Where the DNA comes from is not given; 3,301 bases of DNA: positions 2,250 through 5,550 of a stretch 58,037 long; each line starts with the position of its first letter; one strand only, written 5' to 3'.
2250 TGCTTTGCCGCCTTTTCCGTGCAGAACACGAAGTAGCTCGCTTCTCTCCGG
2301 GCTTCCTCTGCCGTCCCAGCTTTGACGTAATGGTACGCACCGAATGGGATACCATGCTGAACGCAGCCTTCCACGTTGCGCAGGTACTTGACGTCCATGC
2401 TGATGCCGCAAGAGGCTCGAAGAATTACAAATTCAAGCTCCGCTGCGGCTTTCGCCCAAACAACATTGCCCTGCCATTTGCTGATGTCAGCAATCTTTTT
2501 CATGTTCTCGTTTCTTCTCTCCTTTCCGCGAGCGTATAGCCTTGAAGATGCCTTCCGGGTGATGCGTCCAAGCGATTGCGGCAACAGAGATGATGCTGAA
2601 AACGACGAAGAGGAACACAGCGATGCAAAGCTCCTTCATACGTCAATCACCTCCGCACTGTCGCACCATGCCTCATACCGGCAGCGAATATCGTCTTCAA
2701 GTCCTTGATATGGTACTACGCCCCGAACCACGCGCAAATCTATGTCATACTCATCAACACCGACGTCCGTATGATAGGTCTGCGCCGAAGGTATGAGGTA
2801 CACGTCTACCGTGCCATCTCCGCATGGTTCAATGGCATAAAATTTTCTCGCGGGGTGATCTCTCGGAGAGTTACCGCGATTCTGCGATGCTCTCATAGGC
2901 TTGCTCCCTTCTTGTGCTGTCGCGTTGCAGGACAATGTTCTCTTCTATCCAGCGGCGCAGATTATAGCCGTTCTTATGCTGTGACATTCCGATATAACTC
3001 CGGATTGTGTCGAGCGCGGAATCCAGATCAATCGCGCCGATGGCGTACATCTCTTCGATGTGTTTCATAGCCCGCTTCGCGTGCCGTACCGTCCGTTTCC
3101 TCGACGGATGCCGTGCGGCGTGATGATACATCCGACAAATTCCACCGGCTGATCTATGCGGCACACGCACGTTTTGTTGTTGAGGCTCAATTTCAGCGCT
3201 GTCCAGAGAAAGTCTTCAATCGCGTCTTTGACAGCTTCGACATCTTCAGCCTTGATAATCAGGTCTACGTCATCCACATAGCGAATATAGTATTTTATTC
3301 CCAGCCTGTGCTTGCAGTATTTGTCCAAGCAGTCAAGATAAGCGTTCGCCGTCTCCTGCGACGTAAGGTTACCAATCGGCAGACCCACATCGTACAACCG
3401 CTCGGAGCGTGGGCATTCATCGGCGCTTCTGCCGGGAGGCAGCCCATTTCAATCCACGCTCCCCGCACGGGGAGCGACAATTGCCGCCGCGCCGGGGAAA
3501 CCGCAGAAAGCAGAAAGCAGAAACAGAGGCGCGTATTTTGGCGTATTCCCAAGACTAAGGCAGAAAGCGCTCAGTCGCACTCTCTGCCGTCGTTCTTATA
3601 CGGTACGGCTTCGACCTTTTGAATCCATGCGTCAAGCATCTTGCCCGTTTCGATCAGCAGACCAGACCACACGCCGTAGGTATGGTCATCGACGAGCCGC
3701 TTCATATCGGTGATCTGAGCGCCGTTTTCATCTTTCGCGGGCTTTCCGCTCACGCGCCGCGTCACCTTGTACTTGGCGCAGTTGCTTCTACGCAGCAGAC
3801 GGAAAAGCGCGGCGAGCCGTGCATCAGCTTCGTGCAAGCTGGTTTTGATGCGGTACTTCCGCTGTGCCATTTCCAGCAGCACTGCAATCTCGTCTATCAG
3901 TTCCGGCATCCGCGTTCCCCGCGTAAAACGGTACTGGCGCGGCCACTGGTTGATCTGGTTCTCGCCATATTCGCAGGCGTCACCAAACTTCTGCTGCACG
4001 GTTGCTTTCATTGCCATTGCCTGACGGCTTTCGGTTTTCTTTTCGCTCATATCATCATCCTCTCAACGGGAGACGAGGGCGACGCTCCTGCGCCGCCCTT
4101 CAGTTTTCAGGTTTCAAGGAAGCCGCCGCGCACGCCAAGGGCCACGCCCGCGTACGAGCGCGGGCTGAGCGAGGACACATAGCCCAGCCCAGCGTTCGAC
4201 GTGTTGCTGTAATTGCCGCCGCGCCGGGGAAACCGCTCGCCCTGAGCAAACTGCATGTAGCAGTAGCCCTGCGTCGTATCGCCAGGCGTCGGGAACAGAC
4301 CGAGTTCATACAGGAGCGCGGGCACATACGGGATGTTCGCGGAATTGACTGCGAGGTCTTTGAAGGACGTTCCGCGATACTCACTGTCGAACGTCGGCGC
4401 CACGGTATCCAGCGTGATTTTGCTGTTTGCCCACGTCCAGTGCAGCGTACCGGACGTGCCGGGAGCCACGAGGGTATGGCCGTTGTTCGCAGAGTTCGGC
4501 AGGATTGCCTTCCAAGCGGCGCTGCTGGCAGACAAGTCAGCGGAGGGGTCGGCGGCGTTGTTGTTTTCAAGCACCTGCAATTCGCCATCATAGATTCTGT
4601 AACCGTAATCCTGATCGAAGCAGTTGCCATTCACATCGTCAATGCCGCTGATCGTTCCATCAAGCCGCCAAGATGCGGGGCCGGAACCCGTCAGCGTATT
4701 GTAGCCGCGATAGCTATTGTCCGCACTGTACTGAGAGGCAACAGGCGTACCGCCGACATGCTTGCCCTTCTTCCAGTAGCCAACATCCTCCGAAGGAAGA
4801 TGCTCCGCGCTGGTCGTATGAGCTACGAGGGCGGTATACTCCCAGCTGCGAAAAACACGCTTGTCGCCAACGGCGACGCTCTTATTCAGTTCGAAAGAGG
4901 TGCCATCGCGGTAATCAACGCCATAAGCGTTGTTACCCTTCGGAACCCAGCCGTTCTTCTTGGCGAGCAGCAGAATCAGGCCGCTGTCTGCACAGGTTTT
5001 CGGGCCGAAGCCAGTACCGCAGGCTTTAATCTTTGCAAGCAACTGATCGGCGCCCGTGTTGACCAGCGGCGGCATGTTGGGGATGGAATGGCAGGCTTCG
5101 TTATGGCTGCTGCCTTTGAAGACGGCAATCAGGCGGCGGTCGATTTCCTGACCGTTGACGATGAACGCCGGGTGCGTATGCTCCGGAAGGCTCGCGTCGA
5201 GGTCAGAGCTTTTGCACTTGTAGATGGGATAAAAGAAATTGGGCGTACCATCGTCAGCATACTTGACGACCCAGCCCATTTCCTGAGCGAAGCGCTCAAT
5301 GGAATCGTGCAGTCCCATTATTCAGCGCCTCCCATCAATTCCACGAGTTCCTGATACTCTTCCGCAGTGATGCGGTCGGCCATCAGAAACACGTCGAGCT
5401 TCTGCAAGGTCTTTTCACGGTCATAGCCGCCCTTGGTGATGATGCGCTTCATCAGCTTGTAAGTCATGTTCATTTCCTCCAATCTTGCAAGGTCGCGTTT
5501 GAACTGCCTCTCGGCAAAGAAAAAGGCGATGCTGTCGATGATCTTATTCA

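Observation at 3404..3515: A lone type I-C-like CRISPR repeat sits exactly at the deletion junction of the phage DGR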

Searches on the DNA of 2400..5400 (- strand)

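Call 6: search_dna_similar(query=window:2400-5400:-, collection=phages, mode=near, max_rows=30)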
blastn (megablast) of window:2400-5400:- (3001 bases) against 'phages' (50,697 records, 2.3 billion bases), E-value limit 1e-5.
No match.

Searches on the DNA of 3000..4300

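Call 5: search_rna_families(source=window, start=3000, end=4300, threshold=evalue, max_evalue=10, show_alignments=3)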
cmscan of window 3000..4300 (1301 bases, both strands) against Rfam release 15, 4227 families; matches with E-value up to 10: 6.
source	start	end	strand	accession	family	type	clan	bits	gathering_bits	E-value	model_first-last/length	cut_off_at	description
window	3447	3480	-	RF01334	CRISPR-DR21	Gene; CRISPR;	-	17.5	48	8.3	1-37/37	no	CRISPR RNA direct repeat element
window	3447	3478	-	RF01322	CRISPR-DR9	Gene; CRISPR;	-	17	45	1.6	1-37/37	no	CRISPR RNA direct repeat element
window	4049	4105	+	RF02651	SorY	Gene; sRNA;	-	15.2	111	3.9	1-83/83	no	Singlet oxygen resistance RNA Y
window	3825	3873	-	RF01679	P36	Gene; sRNA;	-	15.1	36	5.2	1-61/61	no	Pseudomonas sRNA P36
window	3629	3694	-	RF01516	v-snoRNA-1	Gene; snRNA; snoRNA; CD-box;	-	13.8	75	8.9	1-65/65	no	Human herpesvirus 1 small nucleolar RNA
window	3214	3277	-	RF01134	sR30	Gene; snRNA; snoRNA; CD-box;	-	12.1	38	4.2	1-57/57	no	Small nucleolar RNA sR30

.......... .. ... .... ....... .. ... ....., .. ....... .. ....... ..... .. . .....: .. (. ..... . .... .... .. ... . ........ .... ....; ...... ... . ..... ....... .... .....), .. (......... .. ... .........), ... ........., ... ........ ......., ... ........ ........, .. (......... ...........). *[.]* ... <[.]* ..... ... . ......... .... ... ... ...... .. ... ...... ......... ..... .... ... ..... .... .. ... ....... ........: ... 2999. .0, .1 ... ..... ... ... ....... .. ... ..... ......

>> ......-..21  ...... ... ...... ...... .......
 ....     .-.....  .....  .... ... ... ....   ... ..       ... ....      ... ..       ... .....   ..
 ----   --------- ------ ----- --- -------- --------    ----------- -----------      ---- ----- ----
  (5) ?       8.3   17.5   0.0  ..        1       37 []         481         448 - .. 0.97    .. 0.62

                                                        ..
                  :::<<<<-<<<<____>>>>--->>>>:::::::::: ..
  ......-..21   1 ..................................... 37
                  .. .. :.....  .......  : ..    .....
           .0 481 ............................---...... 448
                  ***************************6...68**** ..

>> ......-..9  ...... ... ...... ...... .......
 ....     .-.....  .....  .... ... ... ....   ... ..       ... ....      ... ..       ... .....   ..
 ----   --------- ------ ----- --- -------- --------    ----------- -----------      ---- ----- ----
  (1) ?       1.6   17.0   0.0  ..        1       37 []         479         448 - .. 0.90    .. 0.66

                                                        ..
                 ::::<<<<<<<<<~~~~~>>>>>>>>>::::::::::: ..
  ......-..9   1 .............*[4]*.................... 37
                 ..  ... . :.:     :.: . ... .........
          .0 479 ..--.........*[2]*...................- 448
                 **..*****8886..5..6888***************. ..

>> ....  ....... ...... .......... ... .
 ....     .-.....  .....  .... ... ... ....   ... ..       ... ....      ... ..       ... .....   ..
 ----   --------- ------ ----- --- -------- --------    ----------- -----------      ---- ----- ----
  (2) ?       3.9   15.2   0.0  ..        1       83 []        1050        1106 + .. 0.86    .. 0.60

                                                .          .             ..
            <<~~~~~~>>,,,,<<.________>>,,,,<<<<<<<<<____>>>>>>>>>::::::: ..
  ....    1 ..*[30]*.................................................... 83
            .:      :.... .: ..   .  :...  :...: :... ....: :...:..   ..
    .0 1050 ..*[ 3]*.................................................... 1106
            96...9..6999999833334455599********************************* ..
